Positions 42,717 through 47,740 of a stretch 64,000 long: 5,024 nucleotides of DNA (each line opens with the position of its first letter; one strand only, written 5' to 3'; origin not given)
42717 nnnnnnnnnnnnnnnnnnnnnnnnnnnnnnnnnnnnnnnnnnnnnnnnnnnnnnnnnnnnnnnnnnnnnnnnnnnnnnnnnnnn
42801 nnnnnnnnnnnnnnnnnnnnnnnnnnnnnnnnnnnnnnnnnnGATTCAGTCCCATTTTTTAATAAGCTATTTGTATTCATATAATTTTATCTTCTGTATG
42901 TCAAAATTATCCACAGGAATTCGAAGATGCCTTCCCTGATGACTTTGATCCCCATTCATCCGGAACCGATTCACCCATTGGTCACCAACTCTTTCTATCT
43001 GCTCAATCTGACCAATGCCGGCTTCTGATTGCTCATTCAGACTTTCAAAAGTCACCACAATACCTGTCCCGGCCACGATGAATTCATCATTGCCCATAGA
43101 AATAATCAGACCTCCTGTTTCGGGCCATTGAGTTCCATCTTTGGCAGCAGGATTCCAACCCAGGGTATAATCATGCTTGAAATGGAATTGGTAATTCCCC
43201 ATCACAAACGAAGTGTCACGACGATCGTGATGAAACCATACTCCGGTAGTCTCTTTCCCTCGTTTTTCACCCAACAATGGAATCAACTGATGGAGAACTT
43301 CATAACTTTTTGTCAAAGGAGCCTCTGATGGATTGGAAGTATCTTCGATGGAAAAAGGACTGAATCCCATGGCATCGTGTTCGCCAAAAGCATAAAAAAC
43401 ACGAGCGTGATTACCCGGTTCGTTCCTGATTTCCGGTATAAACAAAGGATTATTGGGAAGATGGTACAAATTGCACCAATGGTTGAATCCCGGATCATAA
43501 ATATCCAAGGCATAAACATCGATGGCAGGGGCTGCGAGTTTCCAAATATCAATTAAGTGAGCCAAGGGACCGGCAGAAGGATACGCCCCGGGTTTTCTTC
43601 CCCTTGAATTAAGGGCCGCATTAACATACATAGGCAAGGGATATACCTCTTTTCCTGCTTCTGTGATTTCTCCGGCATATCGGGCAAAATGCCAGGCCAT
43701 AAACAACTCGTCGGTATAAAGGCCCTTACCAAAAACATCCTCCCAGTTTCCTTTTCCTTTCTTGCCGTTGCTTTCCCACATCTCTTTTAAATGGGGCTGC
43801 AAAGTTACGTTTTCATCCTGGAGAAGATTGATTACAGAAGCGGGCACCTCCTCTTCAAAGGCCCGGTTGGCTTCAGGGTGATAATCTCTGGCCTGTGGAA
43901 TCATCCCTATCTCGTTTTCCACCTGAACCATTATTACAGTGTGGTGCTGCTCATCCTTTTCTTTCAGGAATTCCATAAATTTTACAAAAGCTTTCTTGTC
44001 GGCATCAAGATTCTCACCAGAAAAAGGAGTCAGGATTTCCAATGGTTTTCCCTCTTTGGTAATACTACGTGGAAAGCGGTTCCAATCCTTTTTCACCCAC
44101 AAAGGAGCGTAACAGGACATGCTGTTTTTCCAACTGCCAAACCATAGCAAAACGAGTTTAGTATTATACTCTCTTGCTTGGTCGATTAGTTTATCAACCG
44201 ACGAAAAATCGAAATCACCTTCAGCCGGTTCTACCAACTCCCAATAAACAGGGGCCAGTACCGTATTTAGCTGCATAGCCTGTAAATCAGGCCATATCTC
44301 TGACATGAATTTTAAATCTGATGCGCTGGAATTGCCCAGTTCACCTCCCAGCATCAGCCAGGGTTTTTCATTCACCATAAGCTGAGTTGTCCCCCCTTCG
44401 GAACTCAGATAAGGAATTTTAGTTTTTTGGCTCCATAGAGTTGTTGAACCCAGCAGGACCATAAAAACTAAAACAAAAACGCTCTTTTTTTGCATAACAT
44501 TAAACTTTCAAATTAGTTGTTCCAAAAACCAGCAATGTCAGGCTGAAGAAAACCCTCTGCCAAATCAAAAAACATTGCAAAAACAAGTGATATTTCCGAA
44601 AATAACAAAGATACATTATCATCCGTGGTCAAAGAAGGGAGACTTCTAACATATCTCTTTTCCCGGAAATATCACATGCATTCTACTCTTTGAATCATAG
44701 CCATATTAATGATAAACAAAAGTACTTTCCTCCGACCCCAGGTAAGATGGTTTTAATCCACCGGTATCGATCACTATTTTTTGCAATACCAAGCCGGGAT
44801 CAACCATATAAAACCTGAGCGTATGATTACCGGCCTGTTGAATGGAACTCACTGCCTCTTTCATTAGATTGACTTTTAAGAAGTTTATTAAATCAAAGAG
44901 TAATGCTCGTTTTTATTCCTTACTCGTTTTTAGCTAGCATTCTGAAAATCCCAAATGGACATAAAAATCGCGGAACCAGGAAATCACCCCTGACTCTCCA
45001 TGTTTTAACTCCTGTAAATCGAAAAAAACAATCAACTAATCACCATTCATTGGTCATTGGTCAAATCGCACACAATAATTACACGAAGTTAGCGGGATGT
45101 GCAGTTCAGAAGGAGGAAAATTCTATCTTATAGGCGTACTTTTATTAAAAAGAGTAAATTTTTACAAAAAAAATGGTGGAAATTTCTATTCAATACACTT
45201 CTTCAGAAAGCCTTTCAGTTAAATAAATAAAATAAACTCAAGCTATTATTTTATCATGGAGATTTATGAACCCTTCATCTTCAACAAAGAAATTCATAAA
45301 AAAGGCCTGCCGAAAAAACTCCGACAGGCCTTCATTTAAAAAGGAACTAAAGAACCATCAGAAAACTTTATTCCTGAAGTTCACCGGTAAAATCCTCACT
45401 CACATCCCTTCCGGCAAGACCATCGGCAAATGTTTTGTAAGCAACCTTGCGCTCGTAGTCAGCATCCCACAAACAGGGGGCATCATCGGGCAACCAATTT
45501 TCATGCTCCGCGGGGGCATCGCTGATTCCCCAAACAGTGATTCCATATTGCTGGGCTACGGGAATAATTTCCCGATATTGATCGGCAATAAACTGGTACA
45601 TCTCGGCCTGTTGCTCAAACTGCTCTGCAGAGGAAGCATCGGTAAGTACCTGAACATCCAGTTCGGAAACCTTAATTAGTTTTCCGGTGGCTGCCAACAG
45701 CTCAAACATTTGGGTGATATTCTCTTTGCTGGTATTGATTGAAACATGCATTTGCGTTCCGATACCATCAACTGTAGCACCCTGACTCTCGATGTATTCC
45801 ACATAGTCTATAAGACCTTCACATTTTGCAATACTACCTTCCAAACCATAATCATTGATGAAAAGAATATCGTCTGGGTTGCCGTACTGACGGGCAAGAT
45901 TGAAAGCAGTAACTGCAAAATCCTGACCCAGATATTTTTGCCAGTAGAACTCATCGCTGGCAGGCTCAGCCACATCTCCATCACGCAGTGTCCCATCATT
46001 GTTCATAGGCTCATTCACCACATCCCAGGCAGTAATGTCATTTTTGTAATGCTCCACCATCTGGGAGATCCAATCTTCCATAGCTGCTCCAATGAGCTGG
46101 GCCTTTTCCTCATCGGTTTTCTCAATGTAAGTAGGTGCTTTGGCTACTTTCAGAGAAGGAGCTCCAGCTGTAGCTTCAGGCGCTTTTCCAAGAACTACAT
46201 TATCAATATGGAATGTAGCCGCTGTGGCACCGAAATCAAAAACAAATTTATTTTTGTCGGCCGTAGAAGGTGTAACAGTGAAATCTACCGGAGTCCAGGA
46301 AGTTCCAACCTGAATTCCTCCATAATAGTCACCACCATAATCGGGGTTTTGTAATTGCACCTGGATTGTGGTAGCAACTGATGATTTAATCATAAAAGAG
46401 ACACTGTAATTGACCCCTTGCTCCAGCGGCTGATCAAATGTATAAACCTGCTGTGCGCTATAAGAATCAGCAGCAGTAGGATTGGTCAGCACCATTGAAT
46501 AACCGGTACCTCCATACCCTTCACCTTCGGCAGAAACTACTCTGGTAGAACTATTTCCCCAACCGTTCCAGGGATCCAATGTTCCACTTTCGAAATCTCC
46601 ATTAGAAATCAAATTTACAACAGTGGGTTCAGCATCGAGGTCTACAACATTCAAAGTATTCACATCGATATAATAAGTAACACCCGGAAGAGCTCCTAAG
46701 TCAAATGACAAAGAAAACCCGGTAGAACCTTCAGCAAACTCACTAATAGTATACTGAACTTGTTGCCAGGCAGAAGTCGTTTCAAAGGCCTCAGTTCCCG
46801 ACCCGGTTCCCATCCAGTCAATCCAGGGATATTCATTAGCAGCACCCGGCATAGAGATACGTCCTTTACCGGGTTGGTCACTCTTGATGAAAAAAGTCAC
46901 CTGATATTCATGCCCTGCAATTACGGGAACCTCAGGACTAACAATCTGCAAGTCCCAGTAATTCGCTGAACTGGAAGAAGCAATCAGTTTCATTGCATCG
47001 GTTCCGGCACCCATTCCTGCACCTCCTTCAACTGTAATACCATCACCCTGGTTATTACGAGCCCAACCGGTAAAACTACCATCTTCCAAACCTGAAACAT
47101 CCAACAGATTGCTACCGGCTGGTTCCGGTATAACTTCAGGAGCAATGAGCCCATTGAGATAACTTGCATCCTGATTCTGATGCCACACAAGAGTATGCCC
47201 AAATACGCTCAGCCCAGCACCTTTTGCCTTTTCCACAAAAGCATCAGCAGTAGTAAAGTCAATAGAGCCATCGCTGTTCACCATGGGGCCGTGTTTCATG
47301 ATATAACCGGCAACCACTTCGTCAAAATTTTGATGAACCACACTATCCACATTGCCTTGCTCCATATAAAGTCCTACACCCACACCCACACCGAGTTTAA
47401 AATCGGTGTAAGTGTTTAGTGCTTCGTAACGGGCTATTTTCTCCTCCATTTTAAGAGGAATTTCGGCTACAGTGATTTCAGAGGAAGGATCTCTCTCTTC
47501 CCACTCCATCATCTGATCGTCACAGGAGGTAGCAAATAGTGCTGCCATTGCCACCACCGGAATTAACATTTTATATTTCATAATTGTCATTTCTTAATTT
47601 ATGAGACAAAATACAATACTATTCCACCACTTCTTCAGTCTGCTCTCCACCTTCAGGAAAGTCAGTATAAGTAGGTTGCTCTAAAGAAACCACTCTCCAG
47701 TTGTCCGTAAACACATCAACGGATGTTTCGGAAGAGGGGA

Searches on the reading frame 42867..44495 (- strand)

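Call 23: search_protein_families(library=pfam, proteins=[window:42867-44495:-])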
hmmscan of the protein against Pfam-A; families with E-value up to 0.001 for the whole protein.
window:42867-44495:- (542 aa): 3 families
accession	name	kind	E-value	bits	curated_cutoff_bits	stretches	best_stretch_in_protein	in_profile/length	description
PF18120.7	DUF5597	-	1.4e-31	109.8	23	1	394-525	1-133/133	Domain of unknown function (DUF5597)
PF02449.21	Glyco_hydro_42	-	4.5e-09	36.6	21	1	72-215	20-156/376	Beta-galactosidase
PF01301.25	Glyco_hydro_35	-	2.3e-07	31.2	27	0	38-103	1-65/319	Glycosyl hydrolases family 35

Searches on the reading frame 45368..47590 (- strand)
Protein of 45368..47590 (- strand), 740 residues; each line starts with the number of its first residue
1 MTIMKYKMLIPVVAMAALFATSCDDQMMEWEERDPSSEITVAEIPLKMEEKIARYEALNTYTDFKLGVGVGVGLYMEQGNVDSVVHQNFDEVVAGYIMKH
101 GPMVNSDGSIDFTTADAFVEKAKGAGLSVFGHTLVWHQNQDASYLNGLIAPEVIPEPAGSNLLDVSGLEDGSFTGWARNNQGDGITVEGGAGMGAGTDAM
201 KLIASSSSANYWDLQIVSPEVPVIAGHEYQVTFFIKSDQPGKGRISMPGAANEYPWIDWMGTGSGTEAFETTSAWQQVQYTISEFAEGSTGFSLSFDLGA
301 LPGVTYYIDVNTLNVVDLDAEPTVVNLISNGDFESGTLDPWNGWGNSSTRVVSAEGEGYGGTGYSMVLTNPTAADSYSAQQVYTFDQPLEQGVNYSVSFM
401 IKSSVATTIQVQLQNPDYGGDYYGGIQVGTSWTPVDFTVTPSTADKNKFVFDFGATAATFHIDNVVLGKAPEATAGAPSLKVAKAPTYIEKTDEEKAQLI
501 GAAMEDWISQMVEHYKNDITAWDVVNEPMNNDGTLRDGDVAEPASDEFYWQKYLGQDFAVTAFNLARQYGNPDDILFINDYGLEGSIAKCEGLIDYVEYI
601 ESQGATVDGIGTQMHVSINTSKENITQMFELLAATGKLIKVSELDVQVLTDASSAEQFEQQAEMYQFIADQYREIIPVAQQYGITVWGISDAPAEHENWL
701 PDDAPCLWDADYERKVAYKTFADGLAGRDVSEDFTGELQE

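Call 23: search_protein_families(library=pfam, proteins=[window:45368-47590:-])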
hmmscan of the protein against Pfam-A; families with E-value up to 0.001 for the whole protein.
window:45368-47590:- (740 aa): 2 families
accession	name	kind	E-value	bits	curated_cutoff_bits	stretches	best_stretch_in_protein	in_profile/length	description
PF00331.26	Glyco_hydro_10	-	1.5e-65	221.9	22.1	2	485-722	87-309/311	Glycosyl hydrolase family 10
PF02018.23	CBM_4_9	-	2.6e-22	80.1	25.9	2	326-453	2-129/136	Carbohydrate binding domain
